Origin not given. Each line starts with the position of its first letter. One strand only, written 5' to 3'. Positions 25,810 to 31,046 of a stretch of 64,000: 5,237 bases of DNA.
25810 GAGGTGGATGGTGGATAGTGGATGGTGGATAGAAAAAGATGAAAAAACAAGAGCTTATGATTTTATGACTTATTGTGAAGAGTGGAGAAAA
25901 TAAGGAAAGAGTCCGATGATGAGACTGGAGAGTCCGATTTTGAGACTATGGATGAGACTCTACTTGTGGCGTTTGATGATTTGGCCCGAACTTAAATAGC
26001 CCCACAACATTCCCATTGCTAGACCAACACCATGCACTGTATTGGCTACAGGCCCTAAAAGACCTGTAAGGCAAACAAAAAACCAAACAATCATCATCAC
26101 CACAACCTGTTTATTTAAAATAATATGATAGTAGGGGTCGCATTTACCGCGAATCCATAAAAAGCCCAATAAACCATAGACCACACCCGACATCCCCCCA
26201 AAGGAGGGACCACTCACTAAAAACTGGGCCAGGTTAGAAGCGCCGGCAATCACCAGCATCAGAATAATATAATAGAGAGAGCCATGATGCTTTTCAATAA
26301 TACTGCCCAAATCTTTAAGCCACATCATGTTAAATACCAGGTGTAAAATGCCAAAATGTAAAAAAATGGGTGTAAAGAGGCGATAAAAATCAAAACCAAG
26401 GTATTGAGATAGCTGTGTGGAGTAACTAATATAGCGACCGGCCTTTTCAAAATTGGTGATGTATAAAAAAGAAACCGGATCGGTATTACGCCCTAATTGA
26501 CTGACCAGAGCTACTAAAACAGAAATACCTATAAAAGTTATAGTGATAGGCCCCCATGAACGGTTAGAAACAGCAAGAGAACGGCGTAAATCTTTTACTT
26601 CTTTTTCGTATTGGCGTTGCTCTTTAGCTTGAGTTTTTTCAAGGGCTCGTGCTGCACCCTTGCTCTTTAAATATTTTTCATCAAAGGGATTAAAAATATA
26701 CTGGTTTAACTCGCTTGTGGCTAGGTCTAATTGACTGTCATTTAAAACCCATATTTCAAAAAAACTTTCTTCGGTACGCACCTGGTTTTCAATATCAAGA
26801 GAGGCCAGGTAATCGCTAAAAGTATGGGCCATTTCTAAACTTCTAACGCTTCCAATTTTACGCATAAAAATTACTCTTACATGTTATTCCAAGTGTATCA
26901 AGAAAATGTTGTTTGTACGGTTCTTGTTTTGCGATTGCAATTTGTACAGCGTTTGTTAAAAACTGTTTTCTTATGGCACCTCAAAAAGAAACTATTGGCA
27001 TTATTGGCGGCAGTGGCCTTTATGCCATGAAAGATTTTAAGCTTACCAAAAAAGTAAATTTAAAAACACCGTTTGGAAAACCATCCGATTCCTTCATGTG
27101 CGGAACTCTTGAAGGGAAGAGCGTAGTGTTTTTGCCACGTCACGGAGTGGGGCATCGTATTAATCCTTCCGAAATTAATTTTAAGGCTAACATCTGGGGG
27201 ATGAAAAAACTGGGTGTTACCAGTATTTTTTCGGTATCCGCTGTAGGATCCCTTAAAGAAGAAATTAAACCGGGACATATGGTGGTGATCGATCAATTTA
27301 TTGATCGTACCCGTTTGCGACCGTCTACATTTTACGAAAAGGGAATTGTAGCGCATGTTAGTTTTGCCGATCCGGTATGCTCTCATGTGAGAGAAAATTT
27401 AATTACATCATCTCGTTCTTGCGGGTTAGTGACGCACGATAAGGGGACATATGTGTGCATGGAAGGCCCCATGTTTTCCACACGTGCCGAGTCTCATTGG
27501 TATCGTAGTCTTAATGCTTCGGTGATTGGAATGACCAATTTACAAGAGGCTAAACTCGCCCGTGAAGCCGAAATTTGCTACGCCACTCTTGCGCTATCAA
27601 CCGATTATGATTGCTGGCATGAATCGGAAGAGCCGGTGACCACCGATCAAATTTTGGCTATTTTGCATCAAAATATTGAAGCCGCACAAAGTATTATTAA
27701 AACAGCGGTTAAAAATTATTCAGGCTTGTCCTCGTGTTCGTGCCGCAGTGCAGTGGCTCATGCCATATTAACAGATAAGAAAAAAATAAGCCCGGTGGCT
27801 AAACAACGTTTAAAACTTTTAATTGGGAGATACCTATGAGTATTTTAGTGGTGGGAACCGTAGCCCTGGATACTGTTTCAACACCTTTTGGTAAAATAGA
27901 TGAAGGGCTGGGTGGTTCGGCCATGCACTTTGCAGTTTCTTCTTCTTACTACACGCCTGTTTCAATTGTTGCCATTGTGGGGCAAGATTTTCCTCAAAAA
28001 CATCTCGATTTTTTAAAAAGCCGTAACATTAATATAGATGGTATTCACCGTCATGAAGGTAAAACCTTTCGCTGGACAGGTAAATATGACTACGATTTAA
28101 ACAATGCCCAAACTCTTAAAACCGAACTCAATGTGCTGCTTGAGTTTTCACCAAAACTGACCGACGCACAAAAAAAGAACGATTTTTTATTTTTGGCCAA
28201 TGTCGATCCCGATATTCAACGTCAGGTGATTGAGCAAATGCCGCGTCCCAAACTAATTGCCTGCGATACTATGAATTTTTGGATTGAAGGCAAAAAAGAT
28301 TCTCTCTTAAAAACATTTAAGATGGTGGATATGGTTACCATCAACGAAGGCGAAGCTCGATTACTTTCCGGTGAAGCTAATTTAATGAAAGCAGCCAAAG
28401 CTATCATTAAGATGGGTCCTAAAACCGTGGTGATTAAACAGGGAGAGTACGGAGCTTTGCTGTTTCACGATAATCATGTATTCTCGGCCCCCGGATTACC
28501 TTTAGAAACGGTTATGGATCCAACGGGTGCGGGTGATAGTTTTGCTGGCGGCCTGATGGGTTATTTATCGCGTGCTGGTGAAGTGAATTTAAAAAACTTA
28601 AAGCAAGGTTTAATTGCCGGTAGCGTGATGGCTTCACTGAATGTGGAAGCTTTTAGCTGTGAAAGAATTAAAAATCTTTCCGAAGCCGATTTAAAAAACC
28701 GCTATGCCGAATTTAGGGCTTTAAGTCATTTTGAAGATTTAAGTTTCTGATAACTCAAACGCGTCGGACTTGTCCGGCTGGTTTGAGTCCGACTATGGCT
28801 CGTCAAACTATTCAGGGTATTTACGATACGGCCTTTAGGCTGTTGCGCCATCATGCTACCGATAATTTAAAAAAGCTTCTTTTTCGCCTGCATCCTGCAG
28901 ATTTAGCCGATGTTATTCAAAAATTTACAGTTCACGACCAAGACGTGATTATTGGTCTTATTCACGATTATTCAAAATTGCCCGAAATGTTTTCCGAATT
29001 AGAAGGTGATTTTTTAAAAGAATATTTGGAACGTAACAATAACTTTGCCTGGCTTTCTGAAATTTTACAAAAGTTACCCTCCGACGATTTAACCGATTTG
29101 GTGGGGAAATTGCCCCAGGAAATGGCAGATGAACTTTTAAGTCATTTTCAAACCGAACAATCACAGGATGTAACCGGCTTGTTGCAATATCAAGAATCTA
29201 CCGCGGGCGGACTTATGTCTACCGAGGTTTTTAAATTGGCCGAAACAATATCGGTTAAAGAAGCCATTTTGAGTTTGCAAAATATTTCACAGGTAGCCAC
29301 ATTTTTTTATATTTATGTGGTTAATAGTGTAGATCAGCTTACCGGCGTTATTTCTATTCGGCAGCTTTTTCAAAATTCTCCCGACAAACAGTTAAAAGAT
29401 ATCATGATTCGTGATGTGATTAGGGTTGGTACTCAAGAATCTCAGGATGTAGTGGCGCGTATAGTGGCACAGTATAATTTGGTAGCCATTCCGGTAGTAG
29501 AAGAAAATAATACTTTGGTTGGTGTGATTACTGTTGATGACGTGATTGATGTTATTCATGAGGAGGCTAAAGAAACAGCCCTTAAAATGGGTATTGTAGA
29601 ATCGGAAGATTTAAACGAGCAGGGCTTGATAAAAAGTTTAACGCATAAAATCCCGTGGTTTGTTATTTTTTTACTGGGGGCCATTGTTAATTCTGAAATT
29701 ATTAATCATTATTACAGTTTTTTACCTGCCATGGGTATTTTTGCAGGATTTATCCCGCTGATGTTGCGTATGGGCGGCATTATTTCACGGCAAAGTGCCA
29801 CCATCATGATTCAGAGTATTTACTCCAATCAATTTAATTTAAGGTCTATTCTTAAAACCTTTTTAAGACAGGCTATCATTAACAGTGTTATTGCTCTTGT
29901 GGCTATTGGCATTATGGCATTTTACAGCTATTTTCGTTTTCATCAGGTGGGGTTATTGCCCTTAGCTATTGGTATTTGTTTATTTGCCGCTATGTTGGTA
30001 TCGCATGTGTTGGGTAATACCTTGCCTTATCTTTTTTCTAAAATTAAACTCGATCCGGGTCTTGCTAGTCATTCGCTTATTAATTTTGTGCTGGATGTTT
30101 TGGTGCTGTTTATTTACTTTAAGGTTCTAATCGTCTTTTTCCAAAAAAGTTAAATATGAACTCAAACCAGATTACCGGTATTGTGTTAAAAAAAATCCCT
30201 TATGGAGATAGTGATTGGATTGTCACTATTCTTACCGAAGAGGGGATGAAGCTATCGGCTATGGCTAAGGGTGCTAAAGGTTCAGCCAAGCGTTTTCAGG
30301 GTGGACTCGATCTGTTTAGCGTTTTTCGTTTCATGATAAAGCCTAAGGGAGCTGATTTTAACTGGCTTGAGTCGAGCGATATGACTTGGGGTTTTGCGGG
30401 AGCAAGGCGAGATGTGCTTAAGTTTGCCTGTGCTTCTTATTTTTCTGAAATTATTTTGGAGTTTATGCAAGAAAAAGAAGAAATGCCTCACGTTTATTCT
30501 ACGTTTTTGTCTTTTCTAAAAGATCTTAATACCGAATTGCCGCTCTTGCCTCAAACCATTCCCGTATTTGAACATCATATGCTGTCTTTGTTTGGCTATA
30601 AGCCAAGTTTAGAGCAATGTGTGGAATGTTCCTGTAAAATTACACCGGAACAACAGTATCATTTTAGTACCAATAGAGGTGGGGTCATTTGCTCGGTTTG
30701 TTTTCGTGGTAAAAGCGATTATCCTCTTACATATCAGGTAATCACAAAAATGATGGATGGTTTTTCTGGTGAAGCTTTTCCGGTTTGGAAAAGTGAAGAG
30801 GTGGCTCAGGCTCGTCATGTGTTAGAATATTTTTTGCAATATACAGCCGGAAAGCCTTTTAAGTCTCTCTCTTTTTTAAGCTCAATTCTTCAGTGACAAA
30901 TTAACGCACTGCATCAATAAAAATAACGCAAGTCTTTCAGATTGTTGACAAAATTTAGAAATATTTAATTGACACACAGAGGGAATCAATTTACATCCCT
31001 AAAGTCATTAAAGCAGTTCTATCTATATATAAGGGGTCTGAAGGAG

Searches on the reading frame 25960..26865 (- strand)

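Call 20: search_protein_families(library=ncbifam, proteins=[L020:6709-7431:-, L020:5876-6685:-, L020:5228-5833:-, L020:4880-5191:-, L020:4356-4853:-, L020:3437-4435:-, L020:2145-3440:-, L020:1639-2148:-, L020:7715-8908:-, L020:12039-13379:+], max_evalue=0.01)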
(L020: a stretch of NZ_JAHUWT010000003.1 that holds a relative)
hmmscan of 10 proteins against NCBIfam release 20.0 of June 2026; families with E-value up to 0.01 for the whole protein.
L020:6709-7431:- (240 aa): 3 families
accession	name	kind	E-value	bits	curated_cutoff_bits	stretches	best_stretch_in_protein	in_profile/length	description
TIGR04523.1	Mplasa_alph_rch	subfamily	0.0016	16.5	270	0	18-89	393-463/745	helix-rich protein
NF006543.0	PRK09039.1-2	equivalog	0.0045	16.8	305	0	156-230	145-220/350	peptidoglycan -binding protein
NF002556.0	PRK02119.1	equivalog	0.0095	16.1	119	0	160-196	6-42/73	hypothetical protein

L020:5876-6685:- (269 aa): 0 families

L020:5228-5833:- (201 aa): 0 families

L020:4880-5191:- (103 aa): 2 families
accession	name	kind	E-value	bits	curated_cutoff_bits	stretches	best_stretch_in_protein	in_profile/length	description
NF051897.1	Btc22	equivalog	3.7e-23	81.8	100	1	9-103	5-96/96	Btc22 family type III secretion system chaperone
TIGR02573.1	LcrG_PcrG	equivalog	0.0027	17.6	90.8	0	8-78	2-67/90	LcrG family type III secretion system chaperone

L020:4356-4853:- (165 aa): 7 families
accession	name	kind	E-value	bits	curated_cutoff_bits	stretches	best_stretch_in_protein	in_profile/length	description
TIGR02552.1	LcrH_SycD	equivalog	5.5e-33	113.6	104.8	1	24-155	2-134/136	SycD/LcrH family type III secretion system chaperone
NF011859.0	PRK15331.1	equivalog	4e-14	53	184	1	17-135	14-132/165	type III secretion system translocator chaperone SicA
NF011886.0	PRK15359.1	equivalog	1.5e-10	41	146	1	38-143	22-127/144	type III secretion system chaperone protein SscB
NF040959.1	MamA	equivalog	1.8e-06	27.6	200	1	30-137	61-168/204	magnetosome protein MamA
NF011890.0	PRK15363.1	equivalog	4.4e-06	26.4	163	1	18-156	12-152/157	CesD/SycD/LcrH family type III secretion system chaperone SscA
TIGR02917.1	PEP_TPR_lipo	equivalog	2.7e-05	22.2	312.2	1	38-147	565-674/899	XrtA/PEP-CTERM system TPR-repeat protein PrsT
NF047371.1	FlcA_CTERM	equivalog_domain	0.00015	20.4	300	1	40-100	473-533/646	periplasmic flagellar collar protein FlcA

L020:3437-4435:- (332 aa): 2 families
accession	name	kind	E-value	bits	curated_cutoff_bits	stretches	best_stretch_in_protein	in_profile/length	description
NF038055.1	T3SS_SctB_pilot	subfamily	4.4e-25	88.8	37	1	38-332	9-313/313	type III secretion system translocon subunit SctB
NF052420.1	translocon_SseD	equivalog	5.9e-09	36.2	130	2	219-320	52-151/152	type III secretion system translocon protein SseD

L020:2145-3440:- (431 aa): 2 families
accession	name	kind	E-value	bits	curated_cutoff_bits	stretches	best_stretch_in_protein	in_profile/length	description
NF011889.0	PRK15362.1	equivalog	4e-06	25.8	540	1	98-185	111-194/476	type III secretion system translocon protein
NF046000.1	MAG1210_fam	subfamily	0.007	15.1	275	0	102-204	26-122/550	MAG1210 family protein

L020:1639-2148:- (169 aa): 12 families
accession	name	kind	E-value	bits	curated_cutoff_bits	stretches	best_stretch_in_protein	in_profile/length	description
TIGR02552.1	LcrH_SycD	equivalog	8.2e-33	113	104.8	1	33-161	6-134/136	SycD/LcrH family type III secretion system chaperone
NF011890.0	PRK15363.1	equivalog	5.6e-11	42.3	163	1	41-161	31-151/157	CesD/SycD/LcrH family type III secretion system chaperone SscA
NF011859.0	PRK15331.1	equivalog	2.2e-06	27.9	184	1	40-159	32-147/165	type III secretion system translocator chaperone SicA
TIGR02917.1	PEP_TPR_lipo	equivalog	9.5e-06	23.8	312.2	1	42-144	564-666/899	XrtA/PEP-CTERM system TPR-repeat protein PrsT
TIGR02795.1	tol_pal_ybgF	equivalog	6.1e-05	23.6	90.1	1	48-141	5-104/119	tol-pal system protein YbgF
NF040959.1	MamA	equivalog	6.5e-05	22.5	200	1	39-143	30-135/204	magnetosome protein MamA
NF011886.0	PRK15359.1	equivalog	8.7e-05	22.3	146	1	43-161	22-140/144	type III secretion system chaperone protein SscB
NF008520.0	PRK11447.1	equivalog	0.00028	18.8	858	1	69-159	594-683/1157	cellulose synthase complex outer membrane protein BcsC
NF052415.1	T3SS_chap_SctY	equivalog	0.00061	20.3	70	0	40-98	1-59/106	type III secretion apparatus assembly chaperone SctY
TIGR03939.1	PGA_TPR_OMP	equivalog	0.0017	16.7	366.65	0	36-98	80-139/800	poly-beta-1,6 N-acetyl-D-glucosamine export porin PgaA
NF047371.1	FlcA_CTERM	equivalog_domain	0.0032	16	300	1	31-103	459-531/646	periplasmic flagellar collar protein FlcA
NF011726.0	PRK15179.1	equivalog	0.0048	15.2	733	1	28-155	35-162/694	Vi polysaccharide biosynthesis protein TviE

L020:7715-8908:- (397 aa): 0 families

L020:12039-13379:+ (446 aa): 3 families
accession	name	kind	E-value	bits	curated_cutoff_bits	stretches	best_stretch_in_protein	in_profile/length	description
TIGR02500.1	type_III_yscD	equivalog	7.6e-62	209.6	86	1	12-445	2-411/413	type III secretion system inner membrane ring subunit SctD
NF041525.1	HrpD5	equivalog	2.5e-13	50.2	300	1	132-307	101-271/314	HrpD5 family protein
NF051434.1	ArfA_OmpATb_N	equivalog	0.001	19.4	81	0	276-312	74-109/114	channel-forming protein ArfA/OmpATb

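Call 75: search_protein_families(library=ncbifam, proteins=[L001:3107-3400:+], max_evalue=0.5)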
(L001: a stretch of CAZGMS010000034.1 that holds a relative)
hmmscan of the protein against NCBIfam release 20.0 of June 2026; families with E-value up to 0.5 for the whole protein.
L001:3107-3400:+ (97 aa): 1 family
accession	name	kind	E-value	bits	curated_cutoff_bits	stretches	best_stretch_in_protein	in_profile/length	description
NF033611.0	SAVED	domain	0.11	12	33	1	49-93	45-91/261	SAVED domain-containing protein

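Call 84: search_protein_families(library=pfam, proteins=[L001:24-545:+, L001:5758-7086:+, L001:7093-8055:+], max_evalue=0.05)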
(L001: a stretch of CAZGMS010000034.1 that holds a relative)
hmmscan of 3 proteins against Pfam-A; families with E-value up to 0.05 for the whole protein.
L001:24-545:+ (173 aa): 2 families
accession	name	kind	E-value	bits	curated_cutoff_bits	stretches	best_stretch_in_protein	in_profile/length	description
PF17874.7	TPR_MalT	-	0.0074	16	45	1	12-57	112-157/336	MalT-like TPR region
PF10545.15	MADF_DNA_bdg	-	0.043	14.6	22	0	39-70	31-64/84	Alcohol dehydrogenase transcription factor Myb/SANT-like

L001:5758-7086:+ (442 aa): 1 family
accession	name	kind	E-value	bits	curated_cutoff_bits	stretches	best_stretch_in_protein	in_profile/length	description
PF00353.25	HemolysinCabind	-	2.1e-57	191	23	10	101-135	2-36/36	RTX calcium-binding nonapeptide repeat (4 copies)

L001:7093-8055:+ (320 aa): 0 families

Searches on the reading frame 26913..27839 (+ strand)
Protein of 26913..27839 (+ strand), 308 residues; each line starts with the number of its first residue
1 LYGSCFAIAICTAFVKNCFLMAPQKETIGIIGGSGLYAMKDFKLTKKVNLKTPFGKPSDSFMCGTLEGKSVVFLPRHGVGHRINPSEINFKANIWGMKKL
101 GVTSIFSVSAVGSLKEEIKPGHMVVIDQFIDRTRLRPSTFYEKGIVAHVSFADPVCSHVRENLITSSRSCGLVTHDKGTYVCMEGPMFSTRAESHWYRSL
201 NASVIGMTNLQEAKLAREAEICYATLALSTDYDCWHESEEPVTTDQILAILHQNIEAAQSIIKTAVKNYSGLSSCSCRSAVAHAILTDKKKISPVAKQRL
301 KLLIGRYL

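Call 33: search_protein_families(library=pfam, proteins=[window:26913-27839:+], max_evalue=0.001)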
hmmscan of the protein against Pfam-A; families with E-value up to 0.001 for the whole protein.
window:26913-27839:+ (308 aa): 1 family
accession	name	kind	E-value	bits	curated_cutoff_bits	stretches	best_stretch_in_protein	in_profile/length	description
PF01048.26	PNP_UDP_1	-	1.6e-43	149.2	25.1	1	27-266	1-232/233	Phosphorylase superfamily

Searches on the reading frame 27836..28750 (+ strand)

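Call 33: search_protein_families(library=pfam, proteins=[window:27836-28750:+], max_evalue=0.001)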
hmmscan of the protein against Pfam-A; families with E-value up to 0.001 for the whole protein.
window:27836-28750:+ (304 aa): 2 families
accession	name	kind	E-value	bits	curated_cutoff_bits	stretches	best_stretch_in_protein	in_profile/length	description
PF00294.29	PfkB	-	6.1e-27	95.2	25.8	1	23-275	33-295/302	pfkB family carbohydrate kinase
PF08543.17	Phos_pyr_kin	-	0.0002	21.3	27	1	157-247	112-214/246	Phosphomethylpyrimidine kinase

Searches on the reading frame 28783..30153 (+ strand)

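Call 33: search_protein_families(library=pfam, proteins=[window:28783-30153:+], max_evalue=0.001)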
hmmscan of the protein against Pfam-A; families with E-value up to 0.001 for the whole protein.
window:28783-30153:+ (456 aa): 3 families
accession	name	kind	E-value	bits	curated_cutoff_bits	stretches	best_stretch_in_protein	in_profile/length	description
PF01769.21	MgtE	-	6.3e-18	65.7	27.6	1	324-446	1-123/125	Divalent cation transporter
PF03448.22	MgtE_N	-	2.8e-16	60.3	25.9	1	36-138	1-101/102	MgtE intracellular N domain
PF00571.33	CBS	-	9.6e-16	58.3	24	1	205-259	2-56/57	CBS domain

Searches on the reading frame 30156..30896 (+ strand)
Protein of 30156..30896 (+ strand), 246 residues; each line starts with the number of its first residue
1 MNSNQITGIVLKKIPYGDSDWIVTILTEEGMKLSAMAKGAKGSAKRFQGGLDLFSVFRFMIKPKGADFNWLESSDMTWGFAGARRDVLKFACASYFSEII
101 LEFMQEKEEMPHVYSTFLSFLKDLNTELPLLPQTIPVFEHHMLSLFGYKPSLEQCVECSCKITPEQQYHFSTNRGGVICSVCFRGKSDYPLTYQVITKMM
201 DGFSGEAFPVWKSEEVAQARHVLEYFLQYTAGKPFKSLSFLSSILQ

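Call 33: search_protein_families(library=pfam, proteins=[window:30156-30896:+], max_evalue=0.001)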
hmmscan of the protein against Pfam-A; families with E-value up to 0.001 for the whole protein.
window:30156-30896:+ (246 aa): 2 families
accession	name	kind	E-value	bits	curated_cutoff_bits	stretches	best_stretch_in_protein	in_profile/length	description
PF02565.21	RecO_C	-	6.9e-23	81.6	22.1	1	84-238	1-156/157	Recombination protein O C terminal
PF11967.14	RecO_N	-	2e-15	57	27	1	1-74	1-74/80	Recombination protein O N terminal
